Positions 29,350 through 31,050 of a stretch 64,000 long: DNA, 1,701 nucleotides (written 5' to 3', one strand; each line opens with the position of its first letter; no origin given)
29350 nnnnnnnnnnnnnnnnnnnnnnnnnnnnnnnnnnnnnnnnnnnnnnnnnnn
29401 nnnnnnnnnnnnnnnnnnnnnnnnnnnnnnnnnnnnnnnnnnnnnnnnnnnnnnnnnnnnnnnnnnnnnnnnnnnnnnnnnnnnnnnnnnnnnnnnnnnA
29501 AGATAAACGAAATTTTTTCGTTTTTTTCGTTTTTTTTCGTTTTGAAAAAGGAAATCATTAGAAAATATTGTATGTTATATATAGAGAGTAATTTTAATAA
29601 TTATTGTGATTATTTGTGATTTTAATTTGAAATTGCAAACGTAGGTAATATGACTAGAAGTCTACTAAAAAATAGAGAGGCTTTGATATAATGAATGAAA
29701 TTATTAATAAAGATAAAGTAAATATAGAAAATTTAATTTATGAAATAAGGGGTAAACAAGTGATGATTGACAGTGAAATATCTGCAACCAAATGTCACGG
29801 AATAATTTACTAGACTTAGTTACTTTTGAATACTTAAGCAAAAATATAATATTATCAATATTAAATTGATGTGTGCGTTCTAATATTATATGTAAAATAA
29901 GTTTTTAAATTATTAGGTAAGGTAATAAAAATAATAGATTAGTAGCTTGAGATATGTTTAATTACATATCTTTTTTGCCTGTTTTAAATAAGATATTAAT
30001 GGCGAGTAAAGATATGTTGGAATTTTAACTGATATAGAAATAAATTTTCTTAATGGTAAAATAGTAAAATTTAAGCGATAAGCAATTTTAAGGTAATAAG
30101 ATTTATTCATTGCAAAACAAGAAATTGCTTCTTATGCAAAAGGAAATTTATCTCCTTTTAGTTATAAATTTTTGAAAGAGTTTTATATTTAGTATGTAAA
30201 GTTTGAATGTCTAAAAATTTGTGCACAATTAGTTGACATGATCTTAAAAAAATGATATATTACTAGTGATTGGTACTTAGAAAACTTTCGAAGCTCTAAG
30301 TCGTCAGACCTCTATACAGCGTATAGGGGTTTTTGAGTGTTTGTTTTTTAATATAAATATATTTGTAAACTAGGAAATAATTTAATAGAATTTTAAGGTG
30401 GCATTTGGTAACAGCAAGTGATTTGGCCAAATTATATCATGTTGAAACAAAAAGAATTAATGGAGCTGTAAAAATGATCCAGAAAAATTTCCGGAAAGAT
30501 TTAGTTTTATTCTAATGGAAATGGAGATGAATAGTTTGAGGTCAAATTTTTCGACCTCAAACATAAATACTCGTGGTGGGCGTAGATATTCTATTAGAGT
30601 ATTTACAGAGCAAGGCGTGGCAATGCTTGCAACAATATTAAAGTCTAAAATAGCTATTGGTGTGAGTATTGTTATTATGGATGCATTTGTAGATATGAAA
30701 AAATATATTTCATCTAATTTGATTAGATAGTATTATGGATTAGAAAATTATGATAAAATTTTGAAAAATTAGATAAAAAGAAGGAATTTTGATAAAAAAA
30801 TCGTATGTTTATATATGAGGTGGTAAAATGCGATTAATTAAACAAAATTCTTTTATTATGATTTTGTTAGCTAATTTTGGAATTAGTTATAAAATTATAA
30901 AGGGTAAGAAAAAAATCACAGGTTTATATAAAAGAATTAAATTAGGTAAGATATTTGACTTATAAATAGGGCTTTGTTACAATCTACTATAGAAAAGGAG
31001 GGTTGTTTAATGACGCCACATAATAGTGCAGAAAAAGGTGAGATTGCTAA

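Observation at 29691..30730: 640-bp MITE-like element with a 5-bp target duplication splits an ORF6N (antirepressor-like) gene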

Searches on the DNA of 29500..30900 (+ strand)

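Call 3: search_rna_families(source=window, start=29500, end=30900, threshold=evalue, max_evalue=1, show_alignments=3)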
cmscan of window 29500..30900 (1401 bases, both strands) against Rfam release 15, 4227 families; matches with E-value up to 1: 0.
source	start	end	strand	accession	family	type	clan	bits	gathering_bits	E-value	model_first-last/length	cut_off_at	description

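Call 36: search_rna_families(source=window, start=30225, end=30345, threshold=evalue, max_evalue=10, show_alignments=3)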
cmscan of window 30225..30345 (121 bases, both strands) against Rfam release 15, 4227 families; matches with E-value up to 10: 1.
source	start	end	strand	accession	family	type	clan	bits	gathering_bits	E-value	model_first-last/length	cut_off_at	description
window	30272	30302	+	RF03948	mir-5045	Gene; miRNA;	-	13.4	80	3.1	1-57/57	no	mir-5045 microRNA precursor family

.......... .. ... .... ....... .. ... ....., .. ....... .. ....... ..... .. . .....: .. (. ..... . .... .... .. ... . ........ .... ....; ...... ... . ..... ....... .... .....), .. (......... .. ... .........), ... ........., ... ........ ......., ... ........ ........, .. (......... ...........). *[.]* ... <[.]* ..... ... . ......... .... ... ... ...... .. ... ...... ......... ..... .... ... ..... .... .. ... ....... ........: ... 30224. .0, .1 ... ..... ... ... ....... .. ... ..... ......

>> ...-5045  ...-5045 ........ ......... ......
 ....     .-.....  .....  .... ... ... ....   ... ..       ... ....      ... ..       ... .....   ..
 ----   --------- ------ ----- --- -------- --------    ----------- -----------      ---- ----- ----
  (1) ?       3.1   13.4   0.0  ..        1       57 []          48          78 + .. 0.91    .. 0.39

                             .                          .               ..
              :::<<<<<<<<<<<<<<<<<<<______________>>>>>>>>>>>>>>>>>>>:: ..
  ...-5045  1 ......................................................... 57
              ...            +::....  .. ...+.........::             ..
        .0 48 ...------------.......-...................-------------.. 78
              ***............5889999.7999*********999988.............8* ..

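Call 83: search_dna_similar(query=window:29691-30730:+, collection=phages, mode=distant, max_rows=8)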
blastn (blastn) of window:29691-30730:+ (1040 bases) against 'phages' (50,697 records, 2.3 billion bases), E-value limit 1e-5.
No match.

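Call 84: search_dna_similar(query=window:29691-30730:+, collection=plasmids, mode=distant, max_rows=8)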
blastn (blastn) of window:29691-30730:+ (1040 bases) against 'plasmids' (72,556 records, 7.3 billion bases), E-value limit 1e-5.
Records with a match: 2; places in all: 2; records where one place covers at least 80% of the query: 0.
Best place of each record, by identity: 80-90% 1; 60-80% 1.
By first word of the organism name: Legionella 2.
By predicted mobility (MOB-suite, as given by PLSDB): conjugative 2.
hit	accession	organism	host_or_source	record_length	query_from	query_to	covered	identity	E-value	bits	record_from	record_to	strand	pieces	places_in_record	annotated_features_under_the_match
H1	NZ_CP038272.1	Legionella geestiana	cell culture,Hot water tap, Geest ...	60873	727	805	8%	83.8%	1e-12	83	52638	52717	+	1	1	ORF6N domain-containing protein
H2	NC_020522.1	Legionella pneumophila subsp. pneumophila LPE509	-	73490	727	806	8%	79.0%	9e-8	67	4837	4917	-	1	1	ORF6N domain-containing protein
